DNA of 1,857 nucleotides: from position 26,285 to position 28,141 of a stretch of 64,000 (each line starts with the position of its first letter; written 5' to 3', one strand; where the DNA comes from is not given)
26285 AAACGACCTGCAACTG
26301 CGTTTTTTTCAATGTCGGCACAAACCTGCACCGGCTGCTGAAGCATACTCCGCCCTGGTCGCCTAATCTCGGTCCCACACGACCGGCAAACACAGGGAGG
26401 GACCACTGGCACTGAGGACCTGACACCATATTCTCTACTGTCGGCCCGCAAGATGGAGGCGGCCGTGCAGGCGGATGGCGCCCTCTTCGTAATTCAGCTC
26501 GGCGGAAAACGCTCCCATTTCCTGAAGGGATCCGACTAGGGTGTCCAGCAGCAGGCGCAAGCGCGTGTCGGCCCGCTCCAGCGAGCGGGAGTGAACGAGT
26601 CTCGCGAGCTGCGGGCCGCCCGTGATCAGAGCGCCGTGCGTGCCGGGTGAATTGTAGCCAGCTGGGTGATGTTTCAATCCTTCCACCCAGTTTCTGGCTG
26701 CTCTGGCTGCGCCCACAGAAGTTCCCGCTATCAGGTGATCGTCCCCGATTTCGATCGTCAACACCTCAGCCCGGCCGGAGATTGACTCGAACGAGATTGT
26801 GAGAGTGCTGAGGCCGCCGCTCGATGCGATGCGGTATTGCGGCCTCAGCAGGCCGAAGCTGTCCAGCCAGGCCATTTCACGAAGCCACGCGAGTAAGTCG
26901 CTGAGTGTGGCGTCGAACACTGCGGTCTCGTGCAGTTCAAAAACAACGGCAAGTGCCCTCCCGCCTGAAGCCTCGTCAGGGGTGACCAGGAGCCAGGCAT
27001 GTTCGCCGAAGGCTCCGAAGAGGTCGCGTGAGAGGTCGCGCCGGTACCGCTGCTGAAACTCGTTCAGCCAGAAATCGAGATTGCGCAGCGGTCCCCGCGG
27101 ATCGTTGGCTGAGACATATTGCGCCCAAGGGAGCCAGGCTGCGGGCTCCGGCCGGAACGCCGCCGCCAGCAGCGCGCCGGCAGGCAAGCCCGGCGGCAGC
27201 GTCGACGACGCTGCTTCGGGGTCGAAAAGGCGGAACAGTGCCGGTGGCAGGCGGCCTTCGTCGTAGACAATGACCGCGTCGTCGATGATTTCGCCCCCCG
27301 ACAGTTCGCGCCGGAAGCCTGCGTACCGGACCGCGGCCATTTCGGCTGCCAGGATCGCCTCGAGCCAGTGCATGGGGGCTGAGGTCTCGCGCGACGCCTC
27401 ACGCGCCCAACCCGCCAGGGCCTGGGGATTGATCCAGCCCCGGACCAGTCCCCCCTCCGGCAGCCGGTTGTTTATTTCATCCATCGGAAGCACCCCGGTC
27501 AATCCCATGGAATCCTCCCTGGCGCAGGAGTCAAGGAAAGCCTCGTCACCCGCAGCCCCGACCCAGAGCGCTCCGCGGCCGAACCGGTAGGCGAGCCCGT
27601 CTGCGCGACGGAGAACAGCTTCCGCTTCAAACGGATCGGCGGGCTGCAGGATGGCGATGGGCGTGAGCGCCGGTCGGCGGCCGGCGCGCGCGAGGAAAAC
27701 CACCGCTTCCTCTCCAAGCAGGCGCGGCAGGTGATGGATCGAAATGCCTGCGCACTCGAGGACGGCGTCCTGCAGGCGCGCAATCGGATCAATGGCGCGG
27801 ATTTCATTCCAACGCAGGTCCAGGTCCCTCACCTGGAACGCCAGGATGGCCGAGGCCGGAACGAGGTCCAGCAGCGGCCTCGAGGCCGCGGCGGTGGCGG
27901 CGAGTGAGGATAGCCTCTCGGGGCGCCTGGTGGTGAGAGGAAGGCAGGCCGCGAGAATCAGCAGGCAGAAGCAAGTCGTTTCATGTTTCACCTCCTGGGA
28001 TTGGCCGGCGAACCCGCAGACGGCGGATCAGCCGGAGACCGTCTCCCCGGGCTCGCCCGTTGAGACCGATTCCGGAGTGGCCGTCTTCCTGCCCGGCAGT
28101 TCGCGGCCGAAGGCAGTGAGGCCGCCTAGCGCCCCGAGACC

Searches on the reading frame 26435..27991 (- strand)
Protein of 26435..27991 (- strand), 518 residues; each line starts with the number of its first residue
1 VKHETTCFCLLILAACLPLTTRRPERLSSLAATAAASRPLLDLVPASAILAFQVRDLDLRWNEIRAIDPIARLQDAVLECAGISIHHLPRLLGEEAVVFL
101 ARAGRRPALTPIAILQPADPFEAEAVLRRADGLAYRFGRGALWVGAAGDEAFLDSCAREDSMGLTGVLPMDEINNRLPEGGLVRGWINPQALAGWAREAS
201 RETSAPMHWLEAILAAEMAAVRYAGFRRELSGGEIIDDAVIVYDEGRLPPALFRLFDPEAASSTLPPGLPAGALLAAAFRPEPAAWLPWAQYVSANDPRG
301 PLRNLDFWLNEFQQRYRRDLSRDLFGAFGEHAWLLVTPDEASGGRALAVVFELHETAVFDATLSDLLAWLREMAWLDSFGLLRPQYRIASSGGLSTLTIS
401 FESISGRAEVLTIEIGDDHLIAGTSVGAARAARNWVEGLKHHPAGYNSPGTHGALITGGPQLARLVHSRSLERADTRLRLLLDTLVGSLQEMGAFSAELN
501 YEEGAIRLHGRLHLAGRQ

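Call 6: search_protein_families(library=pfam, proteins=[window:26435-27991:-], max_evalue=0.1)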
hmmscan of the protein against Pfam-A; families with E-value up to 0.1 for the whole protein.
window:26435-27991:- (518 aa): 0 families

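Call 9: search_protein_families(library=ncbifam, proteins=[window:26435-27991:-], max_evalue=0.1)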
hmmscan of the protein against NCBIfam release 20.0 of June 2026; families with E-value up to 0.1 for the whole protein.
window:26435-27991:- (518 aa): 0 families

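Call 32: find_encoding_contigs(protein=window:26435-27991:-, flank=10000, max_places=10)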
Protein window:26435-27991:- (518 aa): 3 contigs read that carry it; 2 places shown.
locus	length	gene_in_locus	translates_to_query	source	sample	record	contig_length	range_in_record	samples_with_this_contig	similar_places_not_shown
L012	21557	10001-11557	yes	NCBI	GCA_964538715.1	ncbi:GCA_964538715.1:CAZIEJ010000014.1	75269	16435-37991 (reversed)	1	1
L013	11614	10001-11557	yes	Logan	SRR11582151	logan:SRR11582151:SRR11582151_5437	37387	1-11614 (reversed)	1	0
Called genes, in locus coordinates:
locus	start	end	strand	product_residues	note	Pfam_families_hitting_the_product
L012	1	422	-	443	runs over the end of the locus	PF02878:PGM_PMM_I, PF02879:PGM_PMM_II, PF02880:PGM_PMM_III, PF00408:PGM_PMM_IV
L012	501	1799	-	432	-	PF01636:APH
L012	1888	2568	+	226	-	PF06452:CBM9_1 (weak), PF16011:CBM9_2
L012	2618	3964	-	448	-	PF01235:Na_Ala_symp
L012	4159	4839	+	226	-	PF01066:CDP-OH_P_transf (weak)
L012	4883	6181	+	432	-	PF04138:GtrA_DPMS_TM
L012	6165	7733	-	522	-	PF00069:Pkinase, PF07714:PK_Tyr_Ser-Thr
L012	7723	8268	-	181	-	PF07638:Sigma70_ECF, PF08281:Sigma70_r4_2, PF04545:Sigma70_r4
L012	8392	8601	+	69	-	PF07311:Dodecin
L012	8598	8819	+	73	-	-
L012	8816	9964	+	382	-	PF01145:Band_7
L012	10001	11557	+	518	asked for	-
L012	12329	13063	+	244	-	-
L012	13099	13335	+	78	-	-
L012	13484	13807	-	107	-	-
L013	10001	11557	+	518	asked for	-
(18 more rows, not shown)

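Call 48: find_homologous_proteins(query=window:26435-27991:-, max_evalue=0.00001)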
Query window:26435-27991:- (518 aa): 9 proteins with E <= 0.00001 among 8000 candidates.
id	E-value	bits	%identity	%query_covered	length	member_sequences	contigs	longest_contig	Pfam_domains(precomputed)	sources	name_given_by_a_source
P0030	1.8e-114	401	41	98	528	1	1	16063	-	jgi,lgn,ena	-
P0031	2.3e-114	401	40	98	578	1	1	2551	-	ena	-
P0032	2.6e-111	391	41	99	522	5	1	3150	-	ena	-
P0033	1.6e-105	372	40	93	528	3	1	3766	-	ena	-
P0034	3.5e-96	341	38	98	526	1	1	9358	-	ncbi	-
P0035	2.0e-72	263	34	100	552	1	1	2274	-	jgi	-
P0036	9.7e-68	247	40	67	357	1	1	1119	-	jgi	jgi:hypothetical protein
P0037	1.4e-64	237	35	92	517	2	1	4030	-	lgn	-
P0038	5.5e-57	212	37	74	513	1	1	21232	-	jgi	jgi:hypothetical protein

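Call 49: find_encoding_contigs(protein=P0030, flank=8000, max_places=3)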
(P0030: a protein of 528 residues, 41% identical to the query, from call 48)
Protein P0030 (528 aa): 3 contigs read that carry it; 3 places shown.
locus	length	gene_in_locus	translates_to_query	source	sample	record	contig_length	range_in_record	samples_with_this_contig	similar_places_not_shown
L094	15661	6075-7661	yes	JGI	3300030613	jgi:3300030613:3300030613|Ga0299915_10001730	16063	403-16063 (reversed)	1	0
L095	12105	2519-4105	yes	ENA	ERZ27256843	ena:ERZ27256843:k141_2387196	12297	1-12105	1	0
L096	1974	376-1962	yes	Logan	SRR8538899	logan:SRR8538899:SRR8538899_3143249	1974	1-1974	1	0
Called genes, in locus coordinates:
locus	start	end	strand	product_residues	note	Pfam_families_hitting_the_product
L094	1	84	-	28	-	?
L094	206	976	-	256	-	PF01209:Ubie_methyltran, PF13489:Methyltransf_23 (weak), PF13847:Methyltransf_31, PF08241:Methyltransf_11, PF08242:Methyltransf_12, PF13649:Methyltransf_25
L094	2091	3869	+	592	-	-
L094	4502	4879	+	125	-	PF00392:GntR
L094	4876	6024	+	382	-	PF01145:Band_7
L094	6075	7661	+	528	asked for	-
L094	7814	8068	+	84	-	-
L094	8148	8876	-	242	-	PF00072:Response_reg, PF04397:LytTR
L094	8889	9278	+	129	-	PF08281:Sigma70_r4_2, PF04545:Sigma70_r4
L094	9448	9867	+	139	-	-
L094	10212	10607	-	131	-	PF01850:PIN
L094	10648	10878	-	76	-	PF04014:MazE_antitoxin (weak)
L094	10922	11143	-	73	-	-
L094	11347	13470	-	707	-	PF02897:Peptidase_S9_N, PF00326:Peptidase_S9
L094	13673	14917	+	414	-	-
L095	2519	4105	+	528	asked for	-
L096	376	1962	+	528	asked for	-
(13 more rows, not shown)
